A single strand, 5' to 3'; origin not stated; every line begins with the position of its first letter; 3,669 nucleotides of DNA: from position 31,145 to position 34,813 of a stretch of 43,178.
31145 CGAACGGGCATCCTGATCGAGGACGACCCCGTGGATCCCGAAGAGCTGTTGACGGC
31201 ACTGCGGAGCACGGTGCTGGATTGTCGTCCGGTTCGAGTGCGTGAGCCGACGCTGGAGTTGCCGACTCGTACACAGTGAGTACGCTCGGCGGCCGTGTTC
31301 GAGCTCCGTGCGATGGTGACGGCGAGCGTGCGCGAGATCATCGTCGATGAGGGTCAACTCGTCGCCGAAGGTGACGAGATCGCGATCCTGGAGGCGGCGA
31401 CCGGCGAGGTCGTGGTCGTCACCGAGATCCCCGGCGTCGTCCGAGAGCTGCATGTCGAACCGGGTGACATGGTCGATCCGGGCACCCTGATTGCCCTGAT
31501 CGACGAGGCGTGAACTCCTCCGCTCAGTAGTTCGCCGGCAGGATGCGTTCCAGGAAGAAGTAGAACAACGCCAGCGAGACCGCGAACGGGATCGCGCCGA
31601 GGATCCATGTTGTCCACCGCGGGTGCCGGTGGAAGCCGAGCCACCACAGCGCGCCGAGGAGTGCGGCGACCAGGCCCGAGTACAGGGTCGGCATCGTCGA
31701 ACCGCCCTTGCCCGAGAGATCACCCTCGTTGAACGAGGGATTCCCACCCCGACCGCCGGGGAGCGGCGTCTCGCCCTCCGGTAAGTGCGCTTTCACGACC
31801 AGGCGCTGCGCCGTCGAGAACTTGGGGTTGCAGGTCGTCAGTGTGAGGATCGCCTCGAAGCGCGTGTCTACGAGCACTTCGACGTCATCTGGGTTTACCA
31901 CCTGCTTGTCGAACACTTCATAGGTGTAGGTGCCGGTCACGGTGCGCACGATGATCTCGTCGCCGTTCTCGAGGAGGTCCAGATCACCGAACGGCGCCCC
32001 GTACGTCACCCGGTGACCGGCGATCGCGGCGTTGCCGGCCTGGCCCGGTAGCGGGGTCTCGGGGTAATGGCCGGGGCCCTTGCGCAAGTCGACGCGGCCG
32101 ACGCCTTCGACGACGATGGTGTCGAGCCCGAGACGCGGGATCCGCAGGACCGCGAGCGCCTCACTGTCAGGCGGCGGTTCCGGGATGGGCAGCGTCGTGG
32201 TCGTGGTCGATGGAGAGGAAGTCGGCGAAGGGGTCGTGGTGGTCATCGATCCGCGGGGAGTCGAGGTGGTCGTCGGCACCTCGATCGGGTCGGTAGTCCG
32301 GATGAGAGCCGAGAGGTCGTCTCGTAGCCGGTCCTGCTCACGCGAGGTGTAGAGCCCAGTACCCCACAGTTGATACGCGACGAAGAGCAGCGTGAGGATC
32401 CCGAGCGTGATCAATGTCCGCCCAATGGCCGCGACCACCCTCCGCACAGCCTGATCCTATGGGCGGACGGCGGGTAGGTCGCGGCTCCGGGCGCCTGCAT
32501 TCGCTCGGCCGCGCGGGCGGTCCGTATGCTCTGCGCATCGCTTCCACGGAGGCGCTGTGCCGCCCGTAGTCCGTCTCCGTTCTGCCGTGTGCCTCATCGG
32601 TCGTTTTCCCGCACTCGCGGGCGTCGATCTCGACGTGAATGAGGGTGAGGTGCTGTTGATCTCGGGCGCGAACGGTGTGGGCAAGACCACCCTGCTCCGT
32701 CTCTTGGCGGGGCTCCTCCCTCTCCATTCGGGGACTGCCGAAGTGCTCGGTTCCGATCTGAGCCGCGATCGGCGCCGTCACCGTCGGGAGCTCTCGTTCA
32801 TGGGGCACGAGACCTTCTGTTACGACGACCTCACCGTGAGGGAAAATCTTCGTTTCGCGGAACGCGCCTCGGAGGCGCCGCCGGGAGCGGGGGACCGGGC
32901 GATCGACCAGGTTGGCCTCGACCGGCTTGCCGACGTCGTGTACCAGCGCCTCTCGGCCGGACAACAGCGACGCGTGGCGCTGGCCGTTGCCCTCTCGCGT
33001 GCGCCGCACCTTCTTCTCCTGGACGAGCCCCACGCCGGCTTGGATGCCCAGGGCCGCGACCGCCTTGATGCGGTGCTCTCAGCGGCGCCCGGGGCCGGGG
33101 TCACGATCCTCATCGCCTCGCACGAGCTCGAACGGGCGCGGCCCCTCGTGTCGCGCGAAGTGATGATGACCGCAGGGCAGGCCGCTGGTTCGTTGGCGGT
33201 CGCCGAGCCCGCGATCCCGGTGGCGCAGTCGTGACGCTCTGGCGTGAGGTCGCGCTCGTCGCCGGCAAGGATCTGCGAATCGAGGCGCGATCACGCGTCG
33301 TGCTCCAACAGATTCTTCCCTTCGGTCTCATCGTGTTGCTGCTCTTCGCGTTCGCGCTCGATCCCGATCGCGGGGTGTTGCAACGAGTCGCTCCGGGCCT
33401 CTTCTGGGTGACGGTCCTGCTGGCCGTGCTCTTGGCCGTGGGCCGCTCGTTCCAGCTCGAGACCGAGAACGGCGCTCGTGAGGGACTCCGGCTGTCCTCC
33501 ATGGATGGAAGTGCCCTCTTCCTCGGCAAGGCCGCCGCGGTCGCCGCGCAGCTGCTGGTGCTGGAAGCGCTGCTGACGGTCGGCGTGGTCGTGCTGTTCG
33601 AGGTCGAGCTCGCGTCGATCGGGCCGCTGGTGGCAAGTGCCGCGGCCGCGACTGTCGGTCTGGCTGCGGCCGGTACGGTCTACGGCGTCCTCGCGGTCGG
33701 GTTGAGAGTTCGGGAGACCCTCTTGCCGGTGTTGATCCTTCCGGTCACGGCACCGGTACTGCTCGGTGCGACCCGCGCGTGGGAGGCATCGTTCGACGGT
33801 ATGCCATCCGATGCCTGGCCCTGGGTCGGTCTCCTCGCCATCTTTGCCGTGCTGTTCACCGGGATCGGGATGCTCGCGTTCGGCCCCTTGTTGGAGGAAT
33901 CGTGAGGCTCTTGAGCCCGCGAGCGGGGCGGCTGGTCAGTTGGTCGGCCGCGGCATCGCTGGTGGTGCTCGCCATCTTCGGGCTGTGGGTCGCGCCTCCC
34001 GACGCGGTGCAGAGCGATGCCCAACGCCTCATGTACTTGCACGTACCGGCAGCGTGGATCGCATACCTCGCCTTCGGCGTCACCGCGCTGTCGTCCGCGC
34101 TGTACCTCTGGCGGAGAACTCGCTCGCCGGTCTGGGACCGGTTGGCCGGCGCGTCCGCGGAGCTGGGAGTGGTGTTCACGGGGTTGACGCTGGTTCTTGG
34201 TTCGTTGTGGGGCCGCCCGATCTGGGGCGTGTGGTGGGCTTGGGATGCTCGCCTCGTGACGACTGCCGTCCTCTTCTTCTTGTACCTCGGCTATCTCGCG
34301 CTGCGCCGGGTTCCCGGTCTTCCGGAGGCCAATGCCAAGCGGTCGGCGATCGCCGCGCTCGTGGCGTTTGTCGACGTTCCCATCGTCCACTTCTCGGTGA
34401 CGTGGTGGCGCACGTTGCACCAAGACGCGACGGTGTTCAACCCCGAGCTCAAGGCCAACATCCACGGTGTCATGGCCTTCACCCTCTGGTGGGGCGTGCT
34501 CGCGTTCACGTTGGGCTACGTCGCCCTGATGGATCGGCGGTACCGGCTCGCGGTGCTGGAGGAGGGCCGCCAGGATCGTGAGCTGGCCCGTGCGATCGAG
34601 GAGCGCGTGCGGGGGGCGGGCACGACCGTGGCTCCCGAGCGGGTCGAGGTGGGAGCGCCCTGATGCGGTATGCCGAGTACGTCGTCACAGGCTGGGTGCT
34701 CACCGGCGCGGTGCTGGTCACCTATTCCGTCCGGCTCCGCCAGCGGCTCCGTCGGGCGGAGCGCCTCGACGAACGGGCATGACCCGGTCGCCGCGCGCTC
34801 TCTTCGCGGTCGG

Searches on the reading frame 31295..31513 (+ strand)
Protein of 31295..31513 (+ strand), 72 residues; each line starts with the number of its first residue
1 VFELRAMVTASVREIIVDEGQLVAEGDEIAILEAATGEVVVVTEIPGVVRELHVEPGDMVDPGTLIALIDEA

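Call 3: search_protein_families(library=pfam, proteins=[window:31295-31513:+], max_evalue=0.01)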
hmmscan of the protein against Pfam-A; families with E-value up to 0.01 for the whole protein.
window:31295-31513:+ (72 aa): 5 families
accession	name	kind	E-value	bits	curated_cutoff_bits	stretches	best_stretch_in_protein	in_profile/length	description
PF00364.28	Biotin_lipoyl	-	4.6e-10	39.6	22.1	1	8-69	12-73/73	Biotin-requiring enzyme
PF13533.13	Biotin_lipoyl_2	-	1.4e-08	34.8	29.8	1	45-70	7-32/32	Biotin-lipoyl like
PF13437.12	HlyD_3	-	2.6e-06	28.6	22.2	0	4-45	2-42/106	HlyD family secretion protein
PF16576.10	HlyD_D23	-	0.00081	19.2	30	0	38-69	108-139/214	Barrel-sandwich domain of CusB or HlyD membrane-fusion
PF01551.29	Peptidase_M23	-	0.0035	17.9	28.7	0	10-37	50-76/96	Peptidase family M23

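Call 4: search_protein_families(library=ncbifam, proteins=[window:31295-31513:+], max_evalue=0.01)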
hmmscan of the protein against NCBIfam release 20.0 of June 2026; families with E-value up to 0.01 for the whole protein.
window:31295-31513:+ (72 aa): 24 families
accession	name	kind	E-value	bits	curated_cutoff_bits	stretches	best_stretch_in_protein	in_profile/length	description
NF004547.1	PRK05889.1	equivalog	7.4e-15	54.9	75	1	3-70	4-71/71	biotin/lipoyl-binding carrier protein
NF006079.0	PRK08225.1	equivalog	6.6e-11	42.1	95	1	1-67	1-67/70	acetyl-CoA carboxylase biotin carboxyl carrier protein subunit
TIGR02712.1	urea_carbox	equivalog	2.7e-09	35.3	1303.85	1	4-69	1135-1200/1201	urea carboxylase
TIGR01235.1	pyruv_carbox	equivalog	3.3e-08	31.5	1114.45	1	6-69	1079-1142/1143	pyruvate carboxylase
NF006761.0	PRK09282.1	domain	5.9e-08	31.6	402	1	5-70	525-590/591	pyruvate carboxylase subunit B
NF010643.0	PRK14040.1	subfamily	1.8e-07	30.1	892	1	4-66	529-591/595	oxaloacetate decarboxylase subunit alpha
TIGR01108.1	oadA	equivalog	4.6e-07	28.7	756.5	1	4-64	520-580/582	sodium-extruding oxaloacetate decarboxylase subunit alpha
TIGR01730.1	RND_mfp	subfamily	4.7e-07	29.1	94.9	1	35-71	23-59/322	efflux RND transporter periplasmic adaptor subunit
NF009554.0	PRK12999.1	equivalog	1.5e-06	26.3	965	1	6-69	1082-1145/1147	pyruvate carboxylase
NF005117.0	PRK06549.1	equivalog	4.2e-06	27.4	159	1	10-66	70-127/130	acetyl-CoA carboxylase biotin carboxyl carrier protein subunit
NF005457.0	PRK07051.1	equivalog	3.6e-05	23.9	87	1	17-70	26-79/80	acetyl-CoA carboxylase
NF011457.0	PRK14875.1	equivalog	4.4e-05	22.6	307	1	6-71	14-79/372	acetoin dehydrogenase dihydrolipoyllysine-residue acetyltransferase subunit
NF004173.0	PRK05641.1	equivalog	6.7e-05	23.5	199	1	10-65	93-148/153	putative acetyl-CoA carboxylase biotin carboxyl carrier protein subunit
TIGR01348.1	PDHac_trf_long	equivalog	8.9e-05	21.2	552.1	1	10-69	169-228/587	dihydrolipoyllysine-residue acetyltransferase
TIGR01843.1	type_I_hlyD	subfamily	0.00013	21.1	208.65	0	9-35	51-77/422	HlyD family type I secretion periplasmic adaptor subunit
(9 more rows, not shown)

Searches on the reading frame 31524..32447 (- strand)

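Call 3: search_protein_families(library=pfam, proteins=[window:31524-32447:-], max_evalue=0.01)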
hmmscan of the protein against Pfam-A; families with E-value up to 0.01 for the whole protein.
window:31524-32447:- (307 aa): 1 family
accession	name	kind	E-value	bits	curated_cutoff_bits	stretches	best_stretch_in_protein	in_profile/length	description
PF04203.18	Sortase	-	6.4e-37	126.5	26.6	1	101-222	1-124/125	Sortase domain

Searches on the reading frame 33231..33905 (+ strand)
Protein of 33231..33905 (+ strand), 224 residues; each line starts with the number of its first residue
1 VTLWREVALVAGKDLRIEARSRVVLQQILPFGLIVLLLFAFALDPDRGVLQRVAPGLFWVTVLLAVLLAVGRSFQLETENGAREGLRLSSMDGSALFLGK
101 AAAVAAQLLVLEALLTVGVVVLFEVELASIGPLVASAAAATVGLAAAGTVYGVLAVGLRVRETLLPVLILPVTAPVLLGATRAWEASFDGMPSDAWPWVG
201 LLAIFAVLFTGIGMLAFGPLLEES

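Call 48: search_protein_families(library=pfam, proteins=[window:33231-33905:+], max_evalue=0.0001)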
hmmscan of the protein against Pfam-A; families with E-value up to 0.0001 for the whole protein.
window:33231-33905:+ (224 aa): 1 family
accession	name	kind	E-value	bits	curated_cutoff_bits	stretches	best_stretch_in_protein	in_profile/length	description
PF03379.19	CcmB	-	2.2e-35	122.5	24.9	1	12-209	6-201/215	CcmB protein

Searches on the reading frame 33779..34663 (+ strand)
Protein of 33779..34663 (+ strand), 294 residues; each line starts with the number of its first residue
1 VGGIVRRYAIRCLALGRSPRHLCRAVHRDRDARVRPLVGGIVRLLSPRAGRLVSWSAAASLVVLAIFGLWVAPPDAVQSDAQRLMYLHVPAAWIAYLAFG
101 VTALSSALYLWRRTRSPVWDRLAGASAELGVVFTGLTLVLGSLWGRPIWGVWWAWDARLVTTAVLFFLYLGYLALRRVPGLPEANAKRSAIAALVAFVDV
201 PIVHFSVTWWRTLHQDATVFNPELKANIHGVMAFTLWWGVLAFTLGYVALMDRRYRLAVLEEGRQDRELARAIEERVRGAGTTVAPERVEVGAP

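Call 48: search_protein_families(library=pfam, proteins=[window:33779-34663:+], max_evalue=0.0001)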
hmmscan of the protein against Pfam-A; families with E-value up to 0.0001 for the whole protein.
window:33779-34663:+ (294 aa): 1 family
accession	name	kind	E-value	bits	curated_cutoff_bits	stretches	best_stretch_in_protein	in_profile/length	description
PF01578.25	Cytochrom_C_asm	-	1.4e-33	116.8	29.9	1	56-214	35-212/212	Cytochrome C assembly protein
